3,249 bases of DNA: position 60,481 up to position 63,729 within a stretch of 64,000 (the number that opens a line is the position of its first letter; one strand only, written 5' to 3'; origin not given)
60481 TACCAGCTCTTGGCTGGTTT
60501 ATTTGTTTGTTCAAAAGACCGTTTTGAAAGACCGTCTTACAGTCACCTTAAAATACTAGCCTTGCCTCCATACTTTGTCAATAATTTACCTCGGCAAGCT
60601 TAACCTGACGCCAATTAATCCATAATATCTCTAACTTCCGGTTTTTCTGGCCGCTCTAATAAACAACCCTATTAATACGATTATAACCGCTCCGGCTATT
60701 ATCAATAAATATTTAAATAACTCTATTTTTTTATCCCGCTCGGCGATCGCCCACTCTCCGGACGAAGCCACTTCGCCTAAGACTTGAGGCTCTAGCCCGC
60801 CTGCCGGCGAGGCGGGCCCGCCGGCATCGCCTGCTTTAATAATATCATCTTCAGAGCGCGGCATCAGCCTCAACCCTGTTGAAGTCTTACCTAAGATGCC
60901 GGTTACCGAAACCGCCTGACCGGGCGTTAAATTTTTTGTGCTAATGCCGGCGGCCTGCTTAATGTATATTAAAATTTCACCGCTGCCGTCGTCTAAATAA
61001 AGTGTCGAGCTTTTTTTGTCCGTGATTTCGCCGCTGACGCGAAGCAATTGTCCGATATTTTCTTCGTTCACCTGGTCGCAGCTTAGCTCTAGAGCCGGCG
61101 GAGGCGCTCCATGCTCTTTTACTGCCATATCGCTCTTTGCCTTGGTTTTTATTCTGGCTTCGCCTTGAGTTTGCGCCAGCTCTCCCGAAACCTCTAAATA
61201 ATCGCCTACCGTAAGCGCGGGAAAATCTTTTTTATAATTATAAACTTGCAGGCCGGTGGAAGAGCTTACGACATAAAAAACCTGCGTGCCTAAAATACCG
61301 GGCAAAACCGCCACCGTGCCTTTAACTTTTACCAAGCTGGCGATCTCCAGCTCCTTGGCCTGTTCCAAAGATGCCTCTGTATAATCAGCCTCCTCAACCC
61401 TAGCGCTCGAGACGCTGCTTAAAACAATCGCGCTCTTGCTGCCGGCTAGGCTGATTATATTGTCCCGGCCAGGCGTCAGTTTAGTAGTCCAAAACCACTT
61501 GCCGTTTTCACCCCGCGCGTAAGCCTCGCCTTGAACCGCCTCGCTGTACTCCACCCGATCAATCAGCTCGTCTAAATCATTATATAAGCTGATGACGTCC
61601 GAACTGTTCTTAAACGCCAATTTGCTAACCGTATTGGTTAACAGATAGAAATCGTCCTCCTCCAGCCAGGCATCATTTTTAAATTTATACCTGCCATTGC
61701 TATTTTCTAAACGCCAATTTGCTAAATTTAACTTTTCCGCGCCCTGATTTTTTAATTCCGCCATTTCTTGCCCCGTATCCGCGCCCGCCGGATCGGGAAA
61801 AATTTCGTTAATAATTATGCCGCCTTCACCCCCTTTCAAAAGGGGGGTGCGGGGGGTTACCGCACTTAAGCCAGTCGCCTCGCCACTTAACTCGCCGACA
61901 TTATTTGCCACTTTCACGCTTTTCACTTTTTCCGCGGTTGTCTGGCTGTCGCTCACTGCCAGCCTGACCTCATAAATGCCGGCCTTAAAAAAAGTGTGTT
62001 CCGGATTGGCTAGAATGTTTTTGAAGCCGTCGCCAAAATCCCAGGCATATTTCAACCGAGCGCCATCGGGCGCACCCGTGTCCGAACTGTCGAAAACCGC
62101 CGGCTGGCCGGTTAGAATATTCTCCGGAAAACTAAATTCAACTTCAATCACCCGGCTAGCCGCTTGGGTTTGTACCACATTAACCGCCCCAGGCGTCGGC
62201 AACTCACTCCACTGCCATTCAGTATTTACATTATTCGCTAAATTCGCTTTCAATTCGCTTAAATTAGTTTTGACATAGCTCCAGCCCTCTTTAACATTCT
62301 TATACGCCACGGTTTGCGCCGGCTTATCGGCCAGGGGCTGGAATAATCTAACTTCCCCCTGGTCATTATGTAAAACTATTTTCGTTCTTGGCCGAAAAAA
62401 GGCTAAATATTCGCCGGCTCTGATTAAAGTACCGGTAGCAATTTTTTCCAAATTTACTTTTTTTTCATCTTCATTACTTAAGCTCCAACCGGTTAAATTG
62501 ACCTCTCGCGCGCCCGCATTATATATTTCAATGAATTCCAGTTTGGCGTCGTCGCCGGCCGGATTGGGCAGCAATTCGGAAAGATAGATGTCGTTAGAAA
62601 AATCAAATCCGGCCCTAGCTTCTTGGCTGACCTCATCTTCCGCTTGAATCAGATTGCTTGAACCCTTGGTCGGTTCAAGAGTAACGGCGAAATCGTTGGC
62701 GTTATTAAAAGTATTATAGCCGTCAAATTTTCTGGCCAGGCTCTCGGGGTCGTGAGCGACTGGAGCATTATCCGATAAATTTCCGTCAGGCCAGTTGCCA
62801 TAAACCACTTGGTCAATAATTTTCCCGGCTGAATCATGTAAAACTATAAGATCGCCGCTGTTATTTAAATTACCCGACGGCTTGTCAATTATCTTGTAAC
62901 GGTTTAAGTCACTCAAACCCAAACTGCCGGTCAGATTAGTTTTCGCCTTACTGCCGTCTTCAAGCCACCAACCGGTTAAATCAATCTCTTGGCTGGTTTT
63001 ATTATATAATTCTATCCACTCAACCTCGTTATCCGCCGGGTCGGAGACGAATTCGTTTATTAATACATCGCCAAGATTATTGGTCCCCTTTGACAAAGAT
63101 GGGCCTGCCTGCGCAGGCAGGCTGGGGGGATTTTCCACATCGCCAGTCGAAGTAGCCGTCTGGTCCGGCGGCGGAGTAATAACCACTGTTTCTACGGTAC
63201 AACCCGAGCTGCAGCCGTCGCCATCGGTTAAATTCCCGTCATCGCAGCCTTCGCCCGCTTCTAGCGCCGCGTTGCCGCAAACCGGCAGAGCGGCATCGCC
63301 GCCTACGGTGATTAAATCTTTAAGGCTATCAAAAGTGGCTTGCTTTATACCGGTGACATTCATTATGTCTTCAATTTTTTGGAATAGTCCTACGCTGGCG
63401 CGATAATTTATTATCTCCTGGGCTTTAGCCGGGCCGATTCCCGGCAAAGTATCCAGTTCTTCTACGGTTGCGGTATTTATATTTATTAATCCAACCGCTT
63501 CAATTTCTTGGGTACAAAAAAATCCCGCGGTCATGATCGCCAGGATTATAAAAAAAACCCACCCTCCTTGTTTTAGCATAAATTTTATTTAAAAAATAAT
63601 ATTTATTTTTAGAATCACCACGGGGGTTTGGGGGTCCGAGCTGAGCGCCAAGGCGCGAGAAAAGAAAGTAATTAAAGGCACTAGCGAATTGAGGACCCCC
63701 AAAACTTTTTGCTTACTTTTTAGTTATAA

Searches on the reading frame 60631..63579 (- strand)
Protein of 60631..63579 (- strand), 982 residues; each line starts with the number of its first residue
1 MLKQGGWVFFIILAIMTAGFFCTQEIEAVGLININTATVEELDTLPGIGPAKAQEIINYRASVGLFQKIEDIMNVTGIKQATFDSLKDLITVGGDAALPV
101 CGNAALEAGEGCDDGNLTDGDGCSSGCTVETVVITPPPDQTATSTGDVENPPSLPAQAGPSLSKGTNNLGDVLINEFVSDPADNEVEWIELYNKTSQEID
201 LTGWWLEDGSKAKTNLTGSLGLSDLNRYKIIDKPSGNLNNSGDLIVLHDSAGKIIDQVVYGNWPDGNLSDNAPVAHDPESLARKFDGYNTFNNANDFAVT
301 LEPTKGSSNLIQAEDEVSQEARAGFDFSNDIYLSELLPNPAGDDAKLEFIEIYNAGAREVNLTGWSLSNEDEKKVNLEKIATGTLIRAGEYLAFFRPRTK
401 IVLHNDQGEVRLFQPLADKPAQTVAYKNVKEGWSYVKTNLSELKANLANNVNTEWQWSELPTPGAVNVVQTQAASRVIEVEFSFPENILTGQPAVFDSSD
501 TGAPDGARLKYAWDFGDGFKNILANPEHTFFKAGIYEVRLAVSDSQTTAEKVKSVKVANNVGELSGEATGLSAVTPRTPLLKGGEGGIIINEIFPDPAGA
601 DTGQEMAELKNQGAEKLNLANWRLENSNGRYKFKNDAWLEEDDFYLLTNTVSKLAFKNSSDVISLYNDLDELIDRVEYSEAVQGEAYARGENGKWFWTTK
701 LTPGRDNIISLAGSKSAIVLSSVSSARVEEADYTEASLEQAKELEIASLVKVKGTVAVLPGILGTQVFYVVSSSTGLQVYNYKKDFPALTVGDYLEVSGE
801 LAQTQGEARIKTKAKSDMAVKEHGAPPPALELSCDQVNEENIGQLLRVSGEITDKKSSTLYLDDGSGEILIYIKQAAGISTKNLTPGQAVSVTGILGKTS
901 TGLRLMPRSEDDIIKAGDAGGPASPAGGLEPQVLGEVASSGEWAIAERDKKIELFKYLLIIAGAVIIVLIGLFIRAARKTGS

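Call 15: search_protein_families(library=pfam, proteins=[window:60631-63579:-], max_evalue=0.001)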
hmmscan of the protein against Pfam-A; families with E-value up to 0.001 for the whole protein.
window:60631-63579:- (982 aa): 8 families
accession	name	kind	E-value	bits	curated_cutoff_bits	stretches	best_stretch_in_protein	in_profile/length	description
PF00932.25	LTD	-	4.7e-44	149.7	34.3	3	169-261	5-108/109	Lamin Tail Domain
PF12836.13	HHH_3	-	2.4e-18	66.4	27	1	31-91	5-65/65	Helix-hairpin-helix motif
PF18911.6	PKD_4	-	9.3e-16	58.1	27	1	482-557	8-83/85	PKD domain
PF00801.26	PKD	-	9.6e-10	38.8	23.5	1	488-555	11-78/80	PKD domain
PF00633.29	HHH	-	3.2e-09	36.6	24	1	31-59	2-30/30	Helix-hairpin-helix motif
PF01336.31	tRNA_anti-codon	-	8.4e-09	35.7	27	1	847-907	2-69/75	OB-fold nucleic acid binding domain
PF03934.19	T2SSK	-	1.3e-05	25.9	24.2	1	32-92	1-62/63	Type II secretion system (T2SS), protein K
PF13948.11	DUF4215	-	0.00016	22.3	27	1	99-127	19-46/47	Domain of unknown function (DUF4215)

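Call 36: find_encoding_contigs(protein=window:60631-63579:-, flank=10000, max_places=3)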
Protein window:60631-63579:- (982 aa): no gene with exactly this product is on record in the collection.

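Call 60: find_homologous_proteins(query=window:60631-63579:-, max_evalue=1e-30)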
Query window:60631-63579:- (982 aa): 373 proteins with E <= 1e-30 among 8000 candidates; the best 120 are listed.
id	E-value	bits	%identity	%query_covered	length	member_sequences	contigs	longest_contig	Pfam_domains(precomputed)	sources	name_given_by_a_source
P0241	0.0e+0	2196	100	100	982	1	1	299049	PF00801.27,PF00932.26,PF12836.14,PF03934.20,PF01336.32,PF00633.30,PF18911.7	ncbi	-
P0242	0.0e+0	1444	67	100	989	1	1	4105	PF00801.27,PF00932.26,PF13948.12,PF12836.14,PF01336.32,PF00633.30,PF18911.7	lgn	-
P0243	0.0e+0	1265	62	90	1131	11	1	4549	PF00801.27,PF00932.26,PF13948.12,PF01336.32,PF18911.7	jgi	-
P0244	0.0e+0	1244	59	99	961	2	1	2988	PF00801.27,PF00932.26,PF13948.12,PF12836.14,PF00633.30,PF18911.7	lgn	-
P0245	0.0e+0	1230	60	98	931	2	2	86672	PF00801.27,PF00932.26,PF12836.14,PF01336.32,PF00633.30,PF18911.7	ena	-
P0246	0.0e+0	1204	63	90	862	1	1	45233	PF00801.27,PF00932.26,PF13948.12,PF01336.32,PF18911.7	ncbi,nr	ncbi:MAG: lamin tail domain-containing protein [bacterium]|nr:lamin tail domain-containing protein [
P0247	0.0e+0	1195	61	86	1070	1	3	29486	PF00801.27,PF00932.26,PF01336.32,PF18911.7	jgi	jgi:PKD repeat protein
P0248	0.0e+0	1191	59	100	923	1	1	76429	PF00801.27,PF00932.26,PF12836.14,PF03934.20,PF01336.32,PF00633.30,PF18911.7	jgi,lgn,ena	-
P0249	0.0e+0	1183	62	90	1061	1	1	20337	PF00801.27,PF00932.26,PF26342.1,PF13948.12,PF01336.32,PF18911.7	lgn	-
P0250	0.0e+0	1160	56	100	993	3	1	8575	PF00801.27,PF00932.26,PF01336.32,PF18911.7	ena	-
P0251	0.0e+0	1160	63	87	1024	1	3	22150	PF00801.27,PF00932.26,PF01336.32,PF18911.7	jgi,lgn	-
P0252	0.0e+0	1153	64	86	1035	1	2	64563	PF00801.27,PF00932.26,PF01336.32,PF18911.7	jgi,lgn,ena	-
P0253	0.0e+0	1149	60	90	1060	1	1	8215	PF00801.27,PF00932.26,PF13948.12,PF01336.32,PF18911.7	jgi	jgi:cysteine-rich repeat protein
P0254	0.0e+0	1146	62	86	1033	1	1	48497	PF00801.27,PF00932.26,PF01336.32,PF18911.7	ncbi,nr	ncbi:MAG: lamin tail domain-containing protein [bacterium]|nr:lamin tail domain-containing protein [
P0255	0.0e+0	1143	57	98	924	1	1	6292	PF00801.27,PF00932.26,PF12836.14,PF01336.32,PF18911.7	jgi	-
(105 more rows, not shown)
